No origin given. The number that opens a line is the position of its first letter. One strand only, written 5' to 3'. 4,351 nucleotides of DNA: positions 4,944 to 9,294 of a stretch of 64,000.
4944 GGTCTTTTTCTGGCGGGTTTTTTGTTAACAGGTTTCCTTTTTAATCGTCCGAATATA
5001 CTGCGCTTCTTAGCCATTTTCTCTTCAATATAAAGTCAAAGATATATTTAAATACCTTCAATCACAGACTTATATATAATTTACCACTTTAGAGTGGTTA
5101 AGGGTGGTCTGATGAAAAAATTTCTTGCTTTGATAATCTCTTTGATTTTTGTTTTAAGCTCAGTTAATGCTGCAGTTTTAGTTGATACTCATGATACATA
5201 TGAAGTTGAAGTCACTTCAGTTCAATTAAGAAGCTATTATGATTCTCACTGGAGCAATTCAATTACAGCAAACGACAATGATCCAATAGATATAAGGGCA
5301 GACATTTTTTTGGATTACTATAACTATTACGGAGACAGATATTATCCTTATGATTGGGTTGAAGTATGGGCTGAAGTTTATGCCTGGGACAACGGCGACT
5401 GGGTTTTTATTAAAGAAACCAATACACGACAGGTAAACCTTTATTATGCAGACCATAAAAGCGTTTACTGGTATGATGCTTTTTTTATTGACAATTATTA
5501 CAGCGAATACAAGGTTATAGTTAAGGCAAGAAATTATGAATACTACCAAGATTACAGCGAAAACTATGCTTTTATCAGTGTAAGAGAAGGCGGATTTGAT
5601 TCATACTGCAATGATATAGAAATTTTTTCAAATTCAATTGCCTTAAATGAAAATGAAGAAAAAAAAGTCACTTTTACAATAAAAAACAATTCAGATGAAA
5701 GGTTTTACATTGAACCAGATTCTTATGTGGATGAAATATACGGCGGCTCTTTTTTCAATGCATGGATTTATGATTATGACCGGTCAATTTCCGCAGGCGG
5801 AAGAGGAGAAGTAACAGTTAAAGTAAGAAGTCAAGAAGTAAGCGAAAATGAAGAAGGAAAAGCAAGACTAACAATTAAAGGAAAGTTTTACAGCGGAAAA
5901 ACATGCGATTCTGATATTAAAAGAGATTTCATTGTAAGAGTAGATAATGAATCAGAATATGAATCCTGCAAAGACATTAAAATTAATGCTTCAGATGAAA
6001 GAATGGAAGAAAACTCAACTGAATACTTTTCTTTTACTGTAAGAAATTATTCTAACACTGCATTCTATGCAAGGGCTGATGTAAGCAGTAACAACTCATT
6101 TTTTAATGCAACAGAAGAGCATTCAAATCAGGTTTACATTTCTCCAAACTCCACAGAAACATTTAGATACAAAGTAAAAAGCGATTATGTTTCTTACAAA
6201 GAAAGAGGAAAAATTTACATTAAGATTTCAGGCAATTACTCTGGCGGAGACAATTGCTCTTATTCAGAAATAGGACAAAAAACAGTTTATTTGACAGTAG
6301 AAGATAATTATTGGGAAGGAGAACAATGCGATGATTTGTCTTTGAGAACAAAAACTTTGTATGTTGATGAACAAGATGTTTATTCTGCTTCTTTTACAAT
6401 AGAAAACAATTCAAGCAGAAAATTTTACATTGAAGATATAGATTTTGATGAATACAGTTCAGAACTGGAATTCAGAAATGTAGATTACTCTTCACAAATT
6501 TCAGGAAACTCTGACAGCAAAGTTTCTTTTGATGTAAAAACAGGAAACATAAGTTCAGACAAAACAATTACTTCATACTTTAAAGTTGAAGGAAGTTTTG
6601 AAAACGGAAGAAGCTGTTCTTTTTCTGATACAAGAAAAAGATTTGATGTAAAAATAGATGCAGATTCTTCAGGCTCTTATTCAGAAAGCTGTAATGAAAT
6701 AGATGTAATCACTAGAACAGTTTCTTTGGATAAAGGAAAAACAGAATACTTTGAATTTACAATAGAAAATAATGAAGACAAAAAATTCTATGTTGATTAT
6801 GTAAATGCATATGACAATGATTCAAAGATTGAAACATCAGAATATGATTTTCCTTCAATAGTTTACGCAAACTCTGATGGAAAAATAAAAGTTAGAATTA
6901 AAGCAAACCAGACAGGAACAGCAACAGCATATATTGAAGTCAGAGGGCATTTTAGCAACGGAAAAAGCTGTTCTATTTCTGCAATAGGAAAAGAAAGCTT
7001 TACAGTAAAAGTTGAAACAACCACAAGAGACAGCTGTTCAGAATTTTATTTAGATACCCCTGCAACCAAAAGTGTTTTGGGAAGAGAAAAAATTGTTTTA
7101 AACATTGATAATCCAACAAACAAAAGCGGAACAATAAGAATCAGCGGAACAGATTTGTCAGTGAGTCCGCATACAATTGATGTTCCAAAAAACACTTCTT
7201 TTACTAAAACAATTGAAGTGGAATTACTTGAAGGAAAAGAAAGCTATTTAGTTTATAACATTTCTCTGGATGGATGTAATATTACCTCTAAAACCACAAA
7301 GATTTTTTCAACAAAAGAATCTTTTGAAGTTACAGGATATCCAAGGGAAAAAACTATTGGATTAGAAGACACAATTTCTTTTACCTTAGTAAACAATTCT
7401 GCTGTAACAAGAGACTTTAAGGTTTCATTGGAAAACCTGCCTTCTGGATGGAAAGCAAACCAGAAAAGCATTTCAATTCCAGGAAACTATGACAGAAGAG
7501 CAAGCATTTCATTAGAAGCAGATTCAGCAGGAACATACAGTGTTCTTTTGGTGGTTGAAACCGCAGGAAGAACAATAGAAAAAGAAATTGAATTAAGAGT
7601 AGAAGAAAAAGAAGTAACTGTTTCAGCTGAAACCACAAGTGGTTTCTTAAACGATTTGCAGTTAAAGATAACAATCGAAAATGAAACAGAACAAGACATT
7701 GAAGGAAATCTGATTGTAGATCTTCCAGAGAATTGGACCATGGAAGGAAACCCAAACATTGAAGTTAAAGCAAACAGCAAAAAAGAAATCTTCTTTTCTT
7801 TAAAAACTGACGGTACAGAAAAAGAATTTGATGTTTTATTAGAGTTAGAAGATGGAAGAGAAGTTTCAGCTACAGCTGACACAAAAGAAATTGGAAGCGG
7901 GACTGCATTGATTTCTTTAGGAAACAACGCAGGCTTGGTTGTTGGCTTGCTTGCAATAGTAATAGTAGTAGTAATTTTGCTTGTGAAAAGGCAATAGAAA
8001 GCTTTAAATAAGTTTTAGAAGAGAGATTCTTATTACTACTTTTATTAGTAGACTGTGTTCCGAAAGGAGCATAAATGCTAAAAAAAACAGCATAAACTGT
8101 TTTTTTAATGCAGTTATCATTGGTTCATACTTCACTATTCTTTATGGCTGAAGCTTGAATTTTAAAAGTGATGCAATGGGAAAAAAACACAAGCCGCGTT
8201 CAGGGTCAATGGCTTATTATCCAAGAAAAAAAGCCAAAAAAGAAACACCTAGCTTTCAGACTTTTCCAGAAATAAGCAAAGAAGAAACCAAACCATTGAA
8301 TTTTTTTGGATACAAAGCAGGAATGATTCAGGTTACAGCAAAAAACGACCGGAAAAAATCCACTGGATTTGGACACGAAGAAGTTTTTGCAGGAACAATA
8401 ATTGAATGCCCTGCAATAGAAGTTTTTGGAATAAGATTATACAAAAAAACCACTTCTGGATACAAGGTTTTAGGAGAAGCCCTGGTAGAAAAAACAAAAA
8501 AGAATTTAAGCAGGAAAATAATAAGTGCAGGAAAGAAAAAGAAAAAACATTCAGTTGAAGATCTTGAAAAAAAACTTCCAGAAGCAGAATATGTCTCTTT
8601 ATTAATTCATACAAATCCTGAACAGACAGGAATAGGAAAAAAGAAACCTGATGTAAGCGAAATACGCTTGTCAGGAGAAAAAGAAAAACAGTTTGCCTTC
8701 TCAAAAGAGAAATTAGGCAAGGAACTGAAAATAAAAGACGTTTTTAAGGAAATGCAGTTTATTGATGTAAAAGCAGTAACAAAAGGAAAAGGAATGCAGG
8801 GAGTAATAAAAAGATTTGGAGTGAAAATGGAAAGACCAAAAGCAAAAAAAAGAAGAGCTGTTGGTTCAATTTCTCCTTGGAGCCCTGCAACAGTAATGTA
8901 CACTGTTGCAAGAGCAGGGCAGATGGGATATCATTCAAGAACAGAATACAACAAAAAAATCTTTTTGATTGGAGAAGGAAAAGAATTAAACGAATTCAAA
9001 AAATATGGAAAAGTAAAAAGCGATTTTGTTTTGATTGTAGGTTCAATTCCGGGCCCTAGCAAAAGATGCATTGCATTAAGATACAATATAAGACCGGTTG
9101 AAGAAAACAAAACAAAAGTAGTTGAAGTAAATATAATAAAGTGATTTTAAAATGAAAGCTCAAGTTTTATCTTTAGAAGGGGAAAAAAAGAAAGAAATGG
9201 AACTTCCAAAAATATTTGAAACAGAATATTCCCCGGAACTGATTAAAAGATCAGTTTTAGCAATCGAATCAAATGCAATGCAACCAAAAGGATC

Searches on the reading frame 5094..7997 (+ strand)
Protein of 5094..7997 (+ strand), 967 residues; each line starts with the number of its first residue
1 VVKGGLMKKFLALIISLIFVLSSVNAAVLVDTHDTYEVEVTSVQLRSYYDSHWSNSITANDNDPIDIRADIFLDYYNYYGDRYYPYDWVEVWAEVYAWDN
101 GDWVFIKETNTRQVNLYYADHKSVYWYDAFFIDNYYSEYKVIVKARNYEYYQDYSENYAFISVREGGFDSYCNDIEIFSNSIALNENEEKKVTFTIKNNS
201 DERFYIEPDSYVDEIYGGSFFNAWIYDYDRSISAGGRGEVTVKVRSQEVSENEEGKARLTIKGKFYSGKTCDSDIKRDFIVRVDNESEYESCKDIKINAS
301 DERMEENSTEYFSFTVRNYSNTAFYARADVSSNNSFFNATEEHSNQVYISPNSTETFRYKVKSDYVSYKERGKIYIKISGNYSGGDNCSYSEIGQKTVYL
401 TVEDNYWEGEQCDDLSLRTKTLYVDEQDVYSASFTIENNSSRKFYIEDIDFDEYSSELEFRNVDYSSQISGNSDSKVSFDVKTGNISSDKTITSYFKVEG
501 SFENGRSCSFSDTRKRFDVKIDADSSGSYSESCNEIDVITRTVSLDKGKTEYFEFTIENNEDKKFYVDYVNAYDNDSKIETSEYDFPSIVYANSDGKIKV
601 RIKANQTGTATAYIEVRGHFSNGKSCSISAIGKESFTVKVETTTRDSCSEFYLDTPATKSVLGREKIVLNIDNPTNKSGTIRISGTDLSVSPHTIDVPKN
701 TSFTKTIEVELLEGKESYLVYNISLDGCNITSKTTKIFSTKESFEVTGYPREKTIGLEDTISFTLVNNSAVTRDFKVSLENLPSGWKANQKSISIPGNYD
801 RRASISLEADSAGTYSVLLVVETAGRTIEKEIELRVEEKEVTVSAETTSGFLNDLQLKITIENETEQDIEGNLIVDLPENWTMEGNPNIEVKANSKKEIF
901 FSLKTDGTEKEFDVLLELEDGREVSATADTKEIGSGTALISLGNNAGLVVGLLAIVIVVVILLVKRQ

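Call 6: search_protein_families(library=pfam, proteins=[window:5094-7997:+], max_evalue=0.01)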
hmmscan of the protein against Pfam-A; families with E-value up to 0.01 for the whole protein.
window:5094-7997:+ (967 aa): 2 families
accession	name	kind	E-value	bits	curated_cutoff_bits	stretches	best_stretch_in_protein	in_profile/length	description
PF11614.14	FixG_C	-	1.3e-06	29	25.6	0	762-851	36-116/119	IG-like fold at C-terminal of FixG, putative oxidoreductase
PF25329.1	C2_GDE1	-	0.0078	17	27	0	302-325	65-85/150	GDE1-like C2 domain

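Call 40: find_homologous_proteins(query=window:5112-7997:+)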
Query window:5112-7997:+ (961 aa): 10 proteins with E <= 0.001 among 7391 candidates.
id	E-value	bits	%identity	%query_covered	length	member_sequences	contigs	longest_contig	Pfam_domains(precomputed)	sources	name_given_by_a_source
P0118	0.0e+0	1592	76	100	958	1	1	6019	PF11614.15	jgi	-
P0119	0.0e+0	1201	58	100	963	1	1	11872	-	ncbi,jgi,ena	-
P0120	0.0e+0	1122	56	98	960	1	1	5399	-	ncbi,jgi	jgi:hypothetical protein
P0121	0.0e+0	1113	55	96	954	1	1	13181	PF11614.15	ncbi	ncbi:MAG: hypothetical protein ABH986_04450 [archaeon]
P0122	0.0e+0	1064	53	98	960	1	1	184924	-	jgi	jgi:hypothetical protein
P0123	0.0e+0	1030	53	98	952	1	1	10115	-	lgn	-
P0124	3.7e-289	980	57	54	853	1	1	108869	-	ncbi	-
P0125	1.1e-270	919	49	98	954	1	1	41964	-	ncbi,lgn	-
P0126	8.9e-247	839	50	89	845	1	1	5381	-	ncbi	-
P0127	8.0e-51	191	32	43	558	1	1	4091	-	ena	-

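Call 43: search_solved_structures(query=A3, max_evalue=10)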
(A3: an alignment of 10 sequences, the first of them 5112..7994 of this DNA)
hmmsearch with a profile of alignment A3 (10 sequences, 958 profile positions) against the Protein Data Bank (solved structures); distinct sequences matched with E-value up to 10: 3.
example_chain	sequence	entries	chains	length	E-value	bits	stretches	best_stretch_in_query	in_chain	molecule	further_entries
5xya_A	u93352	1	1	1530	0.027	15.5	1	854-948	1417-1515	Chemokine protease C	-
5xxz_A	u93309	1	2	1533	0.027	15.5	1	854-948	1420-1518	Chemokine protease C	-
1iby_A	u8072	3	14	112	0.16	12.9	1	710-791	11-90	NITROSOCYANIN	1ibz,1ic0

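Call 57: predict_structure(alignment_id=A3)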
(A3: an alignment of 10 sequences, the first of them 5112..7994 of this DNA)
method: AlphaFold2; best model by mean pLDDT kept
length: 961 residues; sequences in the alignment: 10
mean_pLDDT: 75.9   pTM: 0.25
mean pLDDT of the five models: 75.9, 75.7, 74.2, 73.4, 67.0
residues with pLDDT >= 90: 95; 70-90: 624; 50-70: 143; < 50: 99
segments of 3 or more residues with pLDDT < 50: 14-29, 70-80, 112-115, 159-164, 281-285, 399-405, 506-508, 519-526, 636-641, 927-946, 956-961
pLDDT, mean of each block of 10 residues (from residue 1): 53 43 38 85 84 84 74 39 83 85 79 59 82 91 65 79 58 79 85 84 75 78 87 89 73 85 69 78 56 83 87 84 85 77 87 86 81 79 72 75 56 73 79 85 75 84 86 80 75 80 56 63 51 87 86 86 82 83 87 88 85 75 75 61 76 77 85 84 85 89 74 84 70 69 83 86 79 86 86 85 82 83 86 73 69 82 83 77 82 82 76 78 57 34 46 48 35
secondary structure, 60 per line:
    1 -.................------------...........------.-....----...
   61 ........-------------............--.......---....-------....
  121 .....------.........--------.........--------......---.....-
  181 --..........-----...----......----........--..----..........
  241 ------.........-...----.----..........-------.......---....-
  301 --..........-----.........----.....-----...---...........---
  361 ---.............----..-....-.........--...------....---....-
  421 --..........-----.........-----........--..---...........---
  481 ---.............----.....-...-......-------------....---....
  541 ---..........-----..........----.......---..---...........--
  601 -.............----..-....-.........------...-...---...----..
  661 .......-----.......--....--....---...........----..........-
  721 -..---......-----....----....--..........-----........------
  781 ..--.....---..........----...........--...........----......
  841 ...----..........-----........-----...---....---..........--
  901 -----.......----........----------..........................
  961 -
elements in order (helices of 4 or more, strands of 3 or more residues): H2-18 E31-41 E50-53 E58-68 E82-93 E96-102 E106-109 E117-125 E132-140 E149-157 E169-171 E175-179 E183-192 E198-200 E205-210 E215-222 E231-240 E247-255 E257-259 E269-278 E289-292 E296-299 E303-312 E318-326 E331-335 E341-343 E347-357 E364-376 H384-387 E389-397 E409-412 E416-419 E423-432 E438-446 E452-459 E467-477 E484-496 E501-505 E511-516 E530-533 E537-540 E544-553 E559-568 E573-579 E588-598 E602-614 H622-625 E627-635 E646-648 E652-654 E659-667 E673-679 E682-685 E688-691 E695-705 E710-719 E727-732 E738-741 E746-749 E752-761 E767-774 E785-789 E793-802 E807-817 E820-830 E835-843 E848-857 E863-870 E876-878 E882-885 E889-898 E906-912 E917-924 H935-960

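Call 59: fold_search(model_id=the predicted structure, library=pdb)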
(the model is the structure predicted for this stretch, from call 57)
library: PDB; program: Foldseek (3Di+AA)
matches with E <= 10: 1895; with E <= 0.001: 271
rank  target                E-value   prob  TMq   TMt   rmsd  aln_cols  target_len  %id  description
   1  9ijj_h                2.9e-33  1.00  0.15  0.12  41.4      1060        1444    9  In situ structure of the central apparatus in mouse sperm axoneme. (released 2025-06-04)
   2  9ijj_O                6.6e-32  1.00  0.14  0.11  89.8      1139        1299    8  In situ structure of the central apparatus in mouse sperm axoneme. (released 2025-06-04)
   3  7som_D                9.0e-31  1.00  0.12  0.09  42.9      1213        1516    9  Ciliary C2 central pair apparatus isolated from Chlamydomonas reinhardtii (released 2022-04-13)
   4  7sqc_O0               1.1e-30  1.00  0.17  0.15  66.6      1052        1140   10  Ciliary C1 central pair apparatus isolated from Chlamydomonas reinhardtii (released 2022-04-13)
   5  9ijj_4H               4.4e-29  1.00  0.20  0.08  35.8      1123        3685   10  In situ structure of the central apparatus in mouse sperm axoneme. (released 2025-06-04)
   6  9ijj_4G               5.0e-29  1.00  0.20  0.07  35.9      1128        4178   10  In situ structure of the central apparatus in mouse sperm axoneme. (released 2025-06-04)
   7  9ijj_4I               1.6e-28  1.00  0.17  0.06  75.0      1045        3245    8  In situ structure of the central apparatus in mouse sperm axoneme. (released 2025-06-04)
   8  9ijj_C                2.2e-28  1.00  0.15  0.14  58.6       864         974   10  In situ structure of the central apparatus in mouse sperm axoneme. (released 2025-06-04)
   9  9ijj_4J               4.8e-26  1.00  0.17  0.21  63.4       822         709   11  In situ structure of the central apparatus in mouse sperm axoneme. (released 2025-06-04)
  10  9ijj_4A               8.3e-26  1.00  0.13  0.06  47.4      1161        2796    9  In situ structure of the central apparatus in mouse sperm axoneme. (released 2025-06-04)
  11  7sqc_2B               6.8e-25  1.00  0.12  0.14  63.4       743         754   10  Ciliary C1 central pair apparatus isolated from Chlamydomonas reinhardtii (released 2022-04-13)
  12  7sqc_2A               1.1e-24  1.00  0.12  0.14  63.6       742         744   10  Ciliary C1 central pair apparatus isolated from Chlamydomonas reinhardtii (released 2022-04-13)
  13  7n6g_4C               2.0e-18  1.00  0.09  0.13  44.4       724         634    9  C1 of central pair (released 2022-05-18)
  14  7sqc_F1               1.2e-17  1.00  0.16  0.28  15.2       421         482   13  Ciliary C1 central pair apparatus isolated from Chlamydomonas reinhardtii (released 2022-04-13)
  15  3pvm_B                8.8e-17  1.00  0.12  0.10  30.9      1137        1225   10  Structure of Complement C5 in Complex with CVF (released 2011-01-19)
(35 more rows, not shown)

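Call 82: search_protein_families(library=ncbifam, proteins=[window:5112-7997:+], max_evalue=0.1)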
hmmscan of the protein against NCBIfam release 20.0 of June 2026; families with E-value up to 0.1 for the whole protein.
window:5112-7997:+ (961 aa): 3 families
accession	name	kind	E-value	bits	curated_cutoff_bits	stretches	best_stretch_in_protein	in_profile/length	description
NF041425.1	OS_HP2_seleno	subfamily_domain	0.0001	22.6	100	0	220-247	45-72/98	OS_HP2 family (seleno)protein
TIGR02745.1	ccoG_rdxA_fixG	equivalog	0.009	15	316.7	0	749-839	344-426/435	cytochrome c oxidase accessory protein CcoG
NF012200.0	choice_anch_D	domain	0.017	15.7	45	0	543-610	33-101/108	choice-of-anchor D domain-containing protein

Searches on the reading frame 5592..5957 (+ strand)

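Call 61: search_protein_families(library=pfam, proteins=[window:5592-5957:+], max_evalue=10)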
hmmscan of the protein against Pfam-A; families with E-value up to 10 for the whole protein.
window:5592-5957:+ (122 aa): 3 families
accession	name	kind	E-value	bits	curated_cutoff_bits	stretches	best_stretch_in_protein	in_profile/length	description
PF00635.32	Motile_Sperm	-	0.047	14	25.9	1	14-42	22-50/109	MSP (Major sperm protein) domain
PF07610.17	DUF1573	-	0.075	13.5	26.1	1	18-41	13-36/98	Protein of unknown function (DUF1573)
PF16392.11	DUF5001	-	0.096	13.1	23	1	20-41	10-29/86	Ig-like domain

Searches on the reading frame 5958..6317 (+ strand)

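Call 61: search_protein_families(library=pfam, proteins=[window:5958-6317:+], max_evalue=10)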
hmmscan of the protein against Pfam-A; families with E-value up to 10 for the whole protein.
window:5958-6317:+ (120 aa): 2 families
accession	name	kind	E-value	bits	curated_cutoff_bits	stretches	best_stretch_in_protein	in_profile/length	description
PF19912.4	DUF6385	-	0.012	16.1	26.8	1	22-69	6-50/82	Domain of unknown function (DUF6385)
PF22073.2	Cep192_D4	-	0.15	12.7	35.5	1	24-69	24-74/112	Cep192 domain 4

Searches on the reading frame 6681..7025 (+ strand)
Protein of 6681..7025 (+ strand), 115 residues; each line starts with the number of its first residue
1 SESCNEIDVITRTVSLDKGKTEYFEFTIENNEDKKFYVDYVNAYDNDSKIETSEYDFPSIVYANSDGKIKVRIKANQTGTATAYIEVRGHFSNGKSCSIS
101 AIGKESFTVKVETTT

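Call 61: search_protein_families(library=pfam, proteins=[window:6681-7025:+], max_evalue=10)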
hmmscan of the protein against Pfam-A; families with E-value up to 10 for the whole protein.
window:6681-7025:+ (115 aa): 5 families
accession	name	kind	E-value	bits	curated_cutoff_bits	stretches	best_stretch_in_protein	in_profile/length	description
PF16325.11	Peptidase_U32_C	-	0.0074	16.9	28.2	1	79-113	15-49/83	Peptidase family U32 C-terminal domain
PF00630.25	Filamin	-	0.051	14.8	26.9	1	31-90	20-85/93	Filamin/ABP280 repeat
PF06030.18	WxLIP_PGBD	-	0.074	13.5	27.3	1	19-111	14-102/121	WxL Interacting Protein, peptidoglycan binding domain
PF09213.15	M3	-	0.1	11.8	25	1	20-78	49-107/384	M3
PF09586.16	YfhO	-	0.13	11.1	28.5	1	9-78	657-727/835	Bacterial membrane protein YfhO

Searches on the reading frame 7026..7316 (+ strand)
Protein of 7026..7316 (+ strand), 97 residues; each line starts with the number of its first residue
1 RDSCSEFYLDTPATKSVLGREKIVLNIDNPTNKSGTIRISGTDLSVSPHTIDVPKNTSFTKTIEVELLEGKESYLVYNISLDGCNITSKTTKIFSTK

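Call 61: search_protein_families(library=pfam, proteins=[window:7026-7316:+], max_evalue=10)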
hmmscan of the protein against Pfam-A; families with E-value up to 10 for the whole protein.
window:7026-7316:+ (97 aa): 1 family
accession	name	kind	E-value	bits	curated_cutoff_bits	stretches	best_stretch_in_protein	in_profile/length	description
PF24053.1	DUF7356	-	0.028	14.8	27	1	19-89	33-102/105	Domain of unknown function (DUF7356)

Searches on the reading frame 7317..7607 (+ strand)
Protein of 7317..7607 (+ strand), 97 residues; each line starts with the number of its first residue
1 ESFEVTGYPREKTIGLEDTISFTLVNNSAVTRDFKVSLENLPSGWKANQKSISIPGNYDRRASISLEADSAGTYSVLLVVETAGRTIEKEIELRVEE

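Call 61: search_protein_families(library=pfam, proteins=[window:7317-7607:+], max_evalue=10)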
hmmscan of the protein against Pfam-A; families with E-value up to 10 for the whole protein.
window:7317-7607:+ (97 aa): 2 families
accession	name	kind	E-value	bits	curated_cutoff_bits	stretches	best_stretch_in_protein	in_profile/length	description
PF11614.14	FixG_C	-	0.015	15.9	25.6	1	21-95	36-101/119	IG-like fold at C-terminal of FixG, putative oxidoreductase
PF19410.4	DUF5980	-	0.26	12.2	27.1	1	31-96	23-94/97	Family of unknown function (DUF5980)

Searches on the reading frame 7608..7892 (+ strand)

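Call 61: search_protein_families(library=pfam, proteins=[window:7608-7892:+], max_evalue=10)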
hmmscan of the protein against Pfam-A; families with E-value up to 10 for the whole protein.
window:7608-7892:+ (95 aa): 2 families
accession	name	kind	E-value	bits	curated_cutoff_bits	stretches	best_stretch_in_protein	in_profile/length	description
PF20805.3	Integrin_A_Ig_2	-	0.0078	16.6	24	1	15-47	32-64/145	Integrin alpha Ig-like domain 2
PF11614.14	FixG_C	-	0.009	16.6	25.6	1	21-92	37-114/119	IG-like fold at C-terminal of FixG, putative oxidoreductase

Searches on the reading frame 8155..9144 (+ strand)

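Call 13: search_protein_families(library=ncbifam, proteins=[window:8155-9144:+], max_evalue=0.00001)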
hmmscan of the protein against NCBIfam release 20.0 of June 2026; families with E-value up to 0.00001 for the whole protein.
window:8155-9144:+ (329 aa): 3 families
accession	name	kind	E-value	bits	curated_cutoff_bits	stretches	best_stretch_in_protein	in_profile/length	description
NF003261.0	PRK04231.1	equivalog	5.2e-103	344.4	341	1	8-326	1-332/342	50S ribosomal protein L3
TIGR03626.1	L3_arch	equivalog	2.1e-102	342.4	308.7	1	12-326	1-324/331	50S ribosomal protein L3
TIGR03625.1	L3_bact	equivalog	2.3e-15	57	142.9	1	175-307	79-200/202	50S ribosomal protein L3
